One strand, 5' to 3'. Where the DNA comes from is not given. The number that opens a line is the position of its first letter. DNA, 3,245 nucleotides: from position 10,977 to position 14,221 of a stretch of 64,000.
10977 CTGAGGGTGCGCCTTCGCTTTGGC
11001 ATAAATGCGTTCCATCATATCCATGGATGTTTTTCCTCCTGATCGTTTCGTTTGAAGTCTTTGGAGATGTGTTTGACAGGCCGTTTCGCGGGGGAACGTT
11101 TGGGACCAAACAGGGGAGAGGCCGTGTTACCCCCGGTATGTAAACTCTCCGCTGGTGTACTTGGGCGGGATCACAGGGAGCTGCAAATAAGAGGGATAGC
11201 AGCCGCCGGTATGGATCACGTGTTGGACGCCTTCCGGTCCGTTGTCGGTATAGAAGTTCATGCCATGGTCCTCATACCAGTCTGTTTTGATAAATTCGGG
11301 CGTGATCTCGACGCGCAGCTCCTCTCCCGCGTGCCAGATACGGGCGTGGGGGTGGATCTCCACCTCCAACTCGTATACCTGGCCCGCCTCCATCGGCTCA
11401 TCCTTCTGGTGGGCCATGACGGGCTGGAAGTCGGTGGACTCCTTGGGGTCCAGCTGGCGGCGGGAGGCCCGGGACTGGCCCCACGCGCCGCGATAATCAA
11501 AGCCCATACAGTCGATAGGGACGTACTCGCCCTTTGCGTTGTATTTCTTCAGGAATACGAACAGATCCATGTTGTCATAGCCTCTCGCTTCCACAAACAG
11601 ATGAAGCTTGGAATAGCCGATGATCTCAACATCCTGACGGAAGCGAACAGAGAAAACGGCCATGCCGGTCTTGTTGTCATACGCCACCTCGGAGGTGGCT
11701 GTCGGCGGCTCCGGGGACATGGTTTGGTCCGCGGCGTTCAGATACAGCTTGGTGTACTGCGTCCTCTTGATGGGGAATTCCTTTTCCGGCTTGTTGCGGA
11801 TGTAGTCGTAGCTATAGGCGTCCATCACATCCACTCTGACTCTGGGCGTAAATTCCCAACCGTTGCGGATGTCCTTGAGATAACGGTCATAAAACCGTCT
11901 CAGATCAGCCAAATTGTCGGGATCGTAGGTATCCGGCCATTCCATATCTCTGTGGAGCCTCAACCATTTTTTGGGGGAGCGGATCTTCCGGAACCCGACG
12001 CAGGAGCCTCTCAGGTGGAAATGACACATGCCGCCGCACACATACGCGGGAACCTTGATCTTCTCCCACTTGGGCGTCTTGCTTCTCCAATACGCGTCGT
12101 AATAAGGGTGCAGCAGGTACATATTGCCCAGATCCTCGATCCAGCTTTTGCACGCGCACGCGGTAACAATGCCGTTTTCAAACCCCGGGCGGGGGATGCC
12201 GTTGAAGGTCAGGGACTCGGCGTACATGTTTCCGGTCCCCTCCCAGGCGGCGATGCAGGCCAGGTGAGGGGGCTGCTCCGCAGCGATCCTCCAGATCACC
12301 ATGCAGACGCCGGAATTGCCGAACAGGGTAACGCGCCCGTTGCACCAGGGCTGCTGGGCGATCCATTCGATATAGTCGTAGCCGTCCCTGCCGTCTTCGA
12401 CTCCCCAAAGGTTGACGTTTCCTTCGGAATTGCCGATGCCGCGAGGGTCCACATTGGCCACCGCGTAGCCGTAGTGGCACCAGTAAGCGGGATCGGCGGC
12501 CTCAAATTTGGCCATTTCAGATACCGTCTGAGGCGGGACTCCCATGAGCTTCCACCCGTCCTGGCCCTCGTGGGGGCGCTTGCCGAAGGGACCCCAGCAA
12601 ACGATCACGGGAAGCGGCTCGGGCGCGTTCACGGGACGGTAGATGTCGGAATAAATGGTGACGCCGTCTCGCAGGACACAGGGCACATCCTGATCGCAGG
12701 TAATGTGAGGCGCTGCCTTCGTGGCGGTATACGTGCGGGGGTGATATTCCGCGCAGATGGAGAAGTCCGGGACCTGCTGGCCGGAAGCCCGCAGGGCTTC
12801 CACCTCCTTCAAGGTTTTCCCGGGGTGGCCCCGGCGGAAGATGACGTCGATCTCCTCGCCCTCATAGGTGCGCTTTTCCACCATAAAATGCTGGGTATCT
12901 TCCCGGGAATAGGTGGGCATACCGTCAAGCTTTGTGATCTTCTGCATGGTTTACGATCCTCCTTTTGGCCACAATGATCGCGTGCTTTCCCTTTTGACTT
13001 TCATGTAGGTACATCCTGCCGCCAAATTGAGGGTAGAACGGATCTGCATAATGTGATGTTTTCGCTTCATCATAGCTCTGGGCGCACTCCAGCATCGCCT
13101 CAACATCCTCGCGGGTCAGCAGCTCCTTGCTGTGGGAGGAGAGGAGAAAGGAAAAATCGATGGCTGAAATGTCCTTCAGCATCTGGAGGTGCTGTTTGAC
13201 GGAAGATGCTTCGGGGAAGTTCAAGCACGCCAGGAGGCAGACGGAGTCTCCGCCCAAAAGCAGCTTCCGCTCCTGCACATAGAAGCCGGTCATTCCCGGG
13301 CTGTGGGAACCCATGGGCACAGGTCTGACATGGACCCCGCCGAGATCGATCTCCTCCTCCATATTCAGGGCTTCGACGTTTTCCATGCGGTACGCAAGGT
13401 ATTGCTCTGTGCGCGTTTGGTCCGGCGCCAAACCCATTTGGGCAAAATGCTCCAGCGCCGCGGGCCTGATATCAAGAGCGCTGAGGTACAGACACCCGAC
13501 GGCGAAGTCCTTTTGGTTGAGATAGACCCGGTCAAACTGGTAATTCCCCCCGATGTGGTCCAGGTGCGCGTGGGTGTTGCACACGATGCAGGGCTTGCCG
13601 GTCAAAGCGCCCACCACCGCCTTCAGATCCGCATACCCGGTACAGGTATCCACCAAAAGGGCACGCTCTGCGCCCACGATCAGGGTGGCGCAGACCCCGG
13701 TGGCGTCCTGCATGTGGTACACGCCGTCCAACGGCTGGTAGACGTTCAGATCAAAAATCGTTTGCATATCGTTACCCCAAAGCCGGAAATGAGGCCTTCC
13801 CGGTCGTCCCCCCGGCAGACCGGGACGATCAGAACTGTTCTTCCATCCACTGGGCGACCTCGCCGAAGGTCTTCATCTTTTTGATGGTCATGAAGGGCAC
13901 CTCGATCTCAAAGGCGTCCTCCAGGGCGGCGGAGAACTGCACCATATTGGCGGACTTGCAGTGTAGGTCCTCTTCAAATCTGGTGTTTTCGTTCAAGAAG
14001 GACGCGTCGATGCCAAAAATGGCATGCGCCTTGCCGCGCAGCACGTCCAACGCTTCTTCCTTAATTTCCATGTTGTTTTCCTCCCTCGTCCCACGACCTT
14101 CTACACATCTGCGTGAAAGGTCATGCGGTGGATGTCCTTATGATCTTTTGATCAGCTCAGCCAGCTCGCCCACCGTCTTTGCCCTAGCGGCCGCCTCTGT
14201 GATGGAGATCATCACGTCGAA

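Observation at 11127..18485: Carrier-protein-dependent thiolase/DUF35 cassette with MBL and CocE/NonD hydrolases, dedicated PPTase and PucR regulator, directly upstream of ptb-buk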

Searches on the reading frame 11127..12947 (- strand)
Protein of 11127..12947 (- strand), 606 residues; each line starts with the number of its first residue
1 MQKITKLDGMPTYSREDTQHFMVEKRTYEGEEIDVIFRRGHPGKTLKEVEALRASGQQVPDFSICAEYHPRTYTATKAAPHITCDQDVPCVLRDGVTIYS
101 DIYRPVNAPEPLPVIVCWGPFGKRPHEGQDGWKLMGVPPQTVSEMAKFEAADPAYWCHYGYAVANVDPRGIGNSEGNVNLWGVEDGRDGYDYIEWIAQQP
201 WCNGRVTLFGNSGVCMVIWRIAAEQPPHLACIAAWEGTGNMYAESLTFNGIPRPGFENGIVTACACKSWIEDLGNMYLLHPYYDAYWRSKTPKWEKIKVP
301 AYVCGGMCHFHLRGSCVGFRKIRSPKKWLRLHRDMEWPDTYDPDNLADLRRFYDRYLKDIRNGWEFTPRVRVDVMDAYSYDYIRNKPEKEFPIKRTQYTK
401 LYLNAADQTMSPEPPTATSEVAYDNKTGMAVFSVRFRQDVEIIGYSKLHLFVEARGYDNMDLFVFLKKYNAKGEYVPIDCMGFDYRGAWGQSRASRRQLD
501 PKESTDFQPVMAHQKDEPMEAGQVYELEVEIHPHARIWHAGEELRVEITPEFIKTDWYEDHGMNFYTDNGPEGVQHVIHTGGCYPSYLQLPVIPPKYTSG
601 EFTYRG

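Call 3: search_protein_families(library=pfam, proteins=[window:11127-12947:-], max_evalue=0.01)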
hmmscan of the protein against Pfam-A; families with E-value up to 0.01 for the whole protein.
window:11127-12947:- (606 aa): 2 families
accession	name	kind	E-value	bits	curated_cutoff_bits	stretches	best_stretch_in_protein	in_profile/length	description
PF02129.25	Peptidase_S15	-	6.6e-33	115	23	1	94-254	1-145/262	X-Pro dipeptidyl-peptidase (S15 family)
PF08530.16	PepX_C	-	9.4e-29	101.3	22.5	1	362-589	1-217/217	X-Pro dipeptidyl-peptidase C-terminal non-catalytic domain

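Call 4: search_protein_families(library=ncbifam, proteins=[window:11127-12947:-], max_evalue=0.01)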
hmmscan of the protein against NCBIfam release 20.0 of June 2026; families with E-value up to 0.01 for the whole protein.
window:11127-12947:- (606 aa): 3 families
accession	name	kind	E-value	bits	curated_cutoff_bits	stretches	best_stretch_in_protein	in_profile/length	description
TIGR00976.1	CocE_NonD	subfamily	1.7e-60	205.6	66.3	2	92-254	3-146/550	CocE/NonD family hydrolase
NF003780.0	PRK05371.1-1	subfamily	9.4e-07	27.6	642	0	343-547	357-551/594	Xaa-Pro dipeptidyl-peptidase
NF047920.1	lactonase_UilS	equivalog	0.00091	19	400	0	157-233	49-126/285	UilS family quorum-quenching N-acyl-homoserine lactonase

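Call 54: search_solved_structures(query=window:11127-12947:-, max_evalue=0.00001, show_alignments=2)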
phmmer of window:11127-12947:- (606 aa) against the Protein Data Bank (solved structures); distinct sequences matched with E-value up to 0.00001: 14.
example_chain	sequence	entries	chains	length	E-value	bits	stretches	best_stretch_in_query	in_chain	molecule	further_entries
3ib3_A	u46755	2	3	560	2.6e-74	253.8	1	84-593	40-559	CocE/NonD family hydrolase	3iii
3pui_A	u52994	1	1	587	2.2e-15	59.1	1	83-242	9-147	Cocaine esterase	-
3i2h_A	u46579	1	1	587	3.4e-15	58.5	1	87-242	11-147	Cocaine esterase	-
3i2g_A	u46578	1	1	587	3.6e-15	58.4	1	87-242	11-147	Cocaine esterase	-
3i2f_A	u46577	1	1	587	3.6e-15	58.4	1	87-242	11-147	Cocaine esterase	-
3i2j_A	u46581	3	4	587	3.6e-15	58.4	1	87-242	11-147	Cocaine esterase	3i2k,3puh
3i2i_A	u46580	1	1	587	3.6e-15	58.4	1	87-242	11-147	Cocaine esterase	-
3ida_A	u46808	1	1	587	3.9e-15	58.3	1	87-242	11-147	Cocaine esterase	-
1l7r_A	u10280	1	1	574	5.9e-15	57.7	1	87-242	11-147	cocaine esterase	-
9k48_A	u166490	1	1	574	1.5e-14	56.4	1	87-242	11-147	Cocaine esterase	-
4p08_A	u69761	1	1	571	1.6e-14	56.3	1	88-242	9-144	Cocaine esterase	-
7f65_A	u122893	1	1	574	1.8e-14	56.1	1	88-242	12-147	Cocaine esterase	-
1ju3_A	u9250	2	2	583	2.4e-14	55.7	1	87-242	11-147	cocaine esterase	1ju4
1l7q_A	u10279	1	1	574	5.1e-14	54.6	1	87-242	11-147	cocaine esterase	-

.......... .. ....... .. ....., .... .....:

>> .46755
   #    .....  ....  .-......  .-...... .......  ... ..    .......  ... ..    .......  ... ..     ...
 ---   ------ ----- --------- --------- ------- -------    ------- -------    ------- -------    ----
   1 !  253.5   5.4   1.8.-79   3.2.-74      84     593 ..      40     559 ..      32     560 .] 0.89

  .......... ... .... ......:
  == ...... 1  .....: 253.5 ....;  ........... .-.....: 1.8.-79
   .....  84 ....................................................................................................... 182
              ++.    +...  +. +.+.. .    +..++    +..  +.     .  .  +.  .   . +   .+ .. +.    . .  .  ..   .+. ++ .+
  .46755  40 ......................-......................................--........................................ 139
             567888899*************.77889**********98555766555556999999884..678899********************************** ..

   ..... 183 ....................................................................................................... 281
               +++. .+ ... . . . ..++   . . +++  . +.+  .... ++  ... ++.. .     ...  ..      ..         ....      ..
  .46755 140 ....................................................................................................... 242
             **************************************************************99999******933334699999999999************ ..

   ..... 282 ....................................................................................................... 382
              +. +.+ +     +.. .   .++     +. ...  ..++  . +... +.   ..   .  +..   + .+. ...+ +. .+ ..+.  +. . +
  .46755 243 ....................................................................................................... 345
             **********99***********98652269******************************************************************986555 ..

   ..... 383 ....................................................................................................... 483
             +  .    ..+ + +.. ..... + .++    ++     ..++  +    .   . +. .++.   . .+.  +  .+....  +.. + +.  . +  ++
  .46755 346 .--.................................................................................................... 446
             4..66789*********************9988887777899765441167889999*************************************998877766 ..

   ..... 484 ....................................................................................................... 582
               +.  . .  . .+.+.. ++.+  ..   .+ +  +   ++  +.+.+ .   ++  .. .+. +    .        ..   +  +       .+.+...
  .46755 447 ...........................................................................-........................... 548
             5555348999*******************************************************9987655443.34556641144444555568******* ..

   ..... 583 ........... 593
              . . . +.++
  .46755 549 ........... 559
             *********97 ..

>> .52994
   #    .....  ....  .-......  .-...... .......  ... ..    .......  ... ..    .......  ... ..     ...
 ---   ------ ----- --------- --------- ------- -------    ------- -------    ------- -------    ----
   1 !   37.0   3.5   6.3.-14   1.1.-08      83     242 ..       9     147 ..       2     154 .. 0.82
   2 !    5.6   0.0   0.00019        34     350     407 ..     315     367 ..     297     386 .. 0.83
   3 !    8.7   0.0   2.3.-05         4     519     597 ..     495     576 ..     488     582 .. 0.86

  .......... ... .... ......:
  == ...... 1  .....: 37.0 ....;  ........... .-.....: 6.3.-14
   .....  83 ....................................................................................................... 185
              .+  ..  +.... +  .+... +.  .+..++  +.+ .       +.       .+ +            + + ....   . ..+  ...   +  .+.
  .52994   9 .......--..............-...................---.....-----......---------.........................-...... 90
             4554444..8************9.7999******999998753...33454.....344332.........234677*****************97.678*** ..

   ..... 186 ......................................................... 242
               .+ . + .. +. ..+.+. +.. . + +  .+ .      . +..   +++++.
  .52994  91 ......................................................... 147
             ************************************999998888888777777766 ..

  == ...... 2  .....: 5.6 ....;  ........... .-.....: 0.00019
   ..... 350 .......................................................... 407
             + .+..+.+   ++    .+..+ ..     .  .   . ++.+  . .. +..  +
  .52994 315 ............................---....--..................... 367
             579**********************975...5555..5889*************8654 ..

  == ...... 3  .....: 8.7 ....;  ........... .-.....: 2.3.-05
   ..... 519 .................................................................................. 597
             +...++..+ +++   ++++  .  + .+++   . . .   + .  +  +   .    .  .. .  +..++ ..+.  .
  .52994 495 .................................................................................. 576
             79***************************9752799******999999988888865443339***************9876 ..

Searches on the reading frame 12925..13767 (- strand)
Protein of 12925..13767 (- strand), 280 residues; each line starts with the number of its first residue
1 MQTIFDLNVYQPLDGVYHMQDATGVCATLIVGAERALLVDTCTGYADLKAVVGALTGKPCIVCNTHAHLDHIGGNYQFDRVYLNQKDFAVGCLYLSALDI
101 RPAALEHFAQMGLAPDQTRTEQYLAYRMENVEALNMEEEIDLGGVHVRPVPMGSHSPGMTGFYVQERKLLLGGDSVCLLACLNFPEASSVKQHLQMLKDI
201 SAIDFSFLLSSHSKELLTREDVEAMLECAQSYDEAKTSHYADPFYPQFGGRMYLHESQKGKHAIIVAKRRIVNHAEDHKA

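Call 3: search_protein_families(library=pfam, proteins=[window:12925-13767:-], max_evalue=0.01)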
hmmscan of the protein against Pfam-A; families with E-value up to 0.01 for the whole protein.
window:12925-13767:- (280 aa): 2 families
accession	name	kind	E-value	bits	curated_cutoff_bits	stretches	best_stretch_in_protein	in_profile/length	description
PF00753.33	Lactamase_B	-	2.1e-15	57.6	22.7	1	27-201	8-185/196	Metallo-beta-lactamase superfamily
PF12706.13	Lactamase_B_2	-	0.0011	19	27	0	37-175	3-143/200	Beta-lactamase superfamily domain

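Call 4: search_protein_families(library=ncbifam, proteins=[window:12925-13767:-], max_evalue=0.01)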
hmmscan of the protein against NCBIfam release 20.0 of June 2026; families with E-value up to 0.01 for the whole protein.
window:12925-13767:- (280 aa): 9 families
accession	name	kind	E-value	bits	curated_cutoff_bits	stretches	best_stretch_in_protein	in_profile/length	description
TIGR04559.1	SoxH_rel_PQQ_2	hypoth_equivalog_domain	1.2e-07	31.5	280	1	27-213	32-213/283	quinoprotein relay system zinc metallohydrolase 2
TIGR04558.1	SoxH_rel_PQQ_1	hypoth_equivalog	3.2e-07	29.7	300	1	28-232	37-233/285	quinoprotein relay system zinc metallohydrolase 1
NF033105.1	bla_subclass_B3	equivalog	1.7e-06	27.5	240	1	24-168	22-159/257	subclass B3 metallo-beta-lactamase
NF012229.1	bla_class_B_core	domain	2.9e-06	27.5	100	1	23-78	16-71/139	metallo-beta-lactamase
TIGR03413.1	GSH_gloB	equivalog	8.7e-05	22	200.8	0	35-78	21-63/248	hydroxyacylglutathione hydrolase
NF038231.1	MBL_Geo_Pelo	equivalog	0.00049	19.8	360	1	20-166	29-163/250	GPMC system MBL fold metallohydrolase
NF041804.1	MBL_fold_SolJ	exception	0.0016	17.7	350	0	137-200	103-167/224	solanimycin biosynthesis MBL-fold hydrolase SolJ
NF000469.2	CAR_gen_B3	exception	0.0068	15.4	500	1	8-79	58-133/311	CAR family subclass B3 metallo-beta-lactamase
NF045699.1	AHLLactAiiA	equivalog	0.0071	15.6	375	0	60-82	97-121/251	quorum-quenching N-acyl homoserine lactonase AiiA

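Call 55: search_solved_structures(query=window:12925-13767:-, max_evalue=0.01, show_alignments=2)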
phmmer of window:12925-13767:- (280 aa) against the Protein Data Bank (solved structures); distinct sequences matched with E-value up to 0.01: 4.
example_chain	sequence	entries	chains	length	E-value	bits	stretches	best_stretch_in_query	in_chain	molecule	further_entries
2zo4_A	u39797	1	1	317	0.0031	20.3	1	29-177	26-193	Metallo-beta-lactamase family protein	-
5wcm_A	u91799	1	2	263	0.0052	19.5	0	9-78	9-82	Blr6230 protein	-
2gmn_A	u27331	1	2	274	0.0058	19.4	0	9-78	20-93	Metallo-beta-lactamase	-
3lvz_A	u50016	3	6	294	0.0069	19.1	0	9-78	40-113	Blr6230 protein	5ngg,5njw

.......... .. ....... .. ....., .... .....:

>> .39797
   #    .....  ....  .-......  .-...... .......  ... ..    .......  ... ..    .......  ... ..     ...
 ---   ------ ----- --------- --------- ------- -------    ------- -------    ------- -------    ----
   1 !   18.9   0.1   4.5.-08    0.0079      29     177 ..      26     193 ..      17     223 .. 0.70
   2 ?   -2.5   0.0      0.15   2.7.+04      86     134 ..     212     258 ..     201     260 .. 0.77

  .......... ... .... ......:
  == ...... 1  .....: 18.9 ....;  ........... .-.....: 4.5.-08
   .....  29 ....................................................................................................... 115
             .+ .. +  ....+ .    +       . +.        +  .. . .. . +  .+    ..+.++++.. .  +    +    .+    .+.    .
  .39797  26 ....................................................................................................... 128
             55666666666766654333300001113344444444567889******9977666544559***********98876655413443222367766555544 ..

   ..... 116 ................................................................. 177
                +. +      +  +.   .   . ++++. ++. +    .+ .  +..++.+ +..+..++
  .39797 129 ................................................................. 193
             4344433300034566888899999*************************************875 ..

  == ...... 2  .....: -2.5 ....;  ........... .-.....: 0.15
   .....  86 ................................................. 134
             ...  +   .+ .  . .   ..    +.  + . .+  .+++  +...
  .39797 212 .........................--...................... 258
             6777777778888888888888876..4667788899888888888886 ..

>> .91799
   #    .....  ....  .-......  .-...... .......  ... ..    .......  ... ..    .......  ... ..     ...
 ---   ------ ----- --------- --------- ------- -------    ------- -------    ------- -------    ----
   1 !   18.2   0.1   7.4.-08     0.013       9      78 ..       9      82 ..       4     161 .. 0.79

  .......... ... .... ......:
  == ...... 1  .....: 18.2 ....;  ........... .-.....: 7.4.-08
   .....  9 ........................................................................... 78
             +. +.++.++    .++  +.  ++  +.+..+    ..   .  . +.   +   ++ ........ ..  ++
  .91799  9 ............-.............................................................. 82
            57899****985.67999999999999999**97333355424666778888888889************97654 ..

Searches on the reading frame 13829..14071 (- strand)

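Call 3: search_protein_families(library=pfam, proteins=[window:13829-14071:-], max_evalue=0.01)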
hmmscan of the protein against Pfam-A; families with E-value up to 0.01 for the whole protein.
window:13829-14071:- (80 aa): 1 family
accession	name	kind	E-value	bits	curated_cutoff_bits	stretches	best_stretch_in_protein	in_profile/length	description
PF00550.31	PP-binding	-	1.3e-05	25.8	20.8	1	10-75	2-66/67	Phosphopantetheine attachment site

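Call 4: search_protein_families(library=ncbifam, proteins=[window:13829-14071:-], max_evalue=0.01)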
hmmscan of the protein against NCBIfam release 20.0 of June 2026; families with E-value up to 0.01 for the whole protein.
window:13829-14071:- (80 aa): 11 families
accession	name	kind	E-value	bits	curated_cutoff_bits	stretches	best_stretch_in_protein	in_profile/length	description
NF002150.0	PRK00982.1-4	subfamily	2.2e-09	37.4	66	1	17-79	16-78/80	acyl carrier protein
NF002148.0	PRK00982.1-2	subfamily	1.6e-08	34.3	71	1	19-79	17-77/79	acyl carrier protein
NF002147.0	PRK00982.1-1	equivalog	3.7e-08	33.1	84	1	5-78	6-79/83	acyl carrier protein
NF009104.0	PRK12449.1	equivalog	2.4e-07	30.6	70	1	27-78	26-77/80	acyl carrier protein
TIGR00517.1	acyl_carrier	equivalog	2.8e-07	30.3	70.45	1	20-79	17-76/77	acyl carrier protein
NF040636.1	AcpM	exception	4.8e-07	29.7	146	1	17-77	16-76/93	meromycolate extension acyl carrier protein AcpM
NF002151.0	PRK00982.1-5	equivalog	1.9e-06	27.9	92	1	19-79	16-76/78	acyl carrier protein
NF006031.0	PRK08172.1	equivalog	7.7e-06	26.5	76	1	19-74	17-72/82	acyl carrier protein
NF002149.0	PRK00982.1-3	equivalog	2.9e-05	23.9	106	1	20-76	17-73/78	acyl carrier protein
NF005798.0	PRK07639.1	equivalog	3.1e-05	24.3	100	1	25-79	25-81/91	petrobactin biosynthesis protein AsbD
NF041592.1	carboxyl_red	equivalog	0.0012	16.6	1300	1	7-78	642-713/1160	carboxylic acid reductase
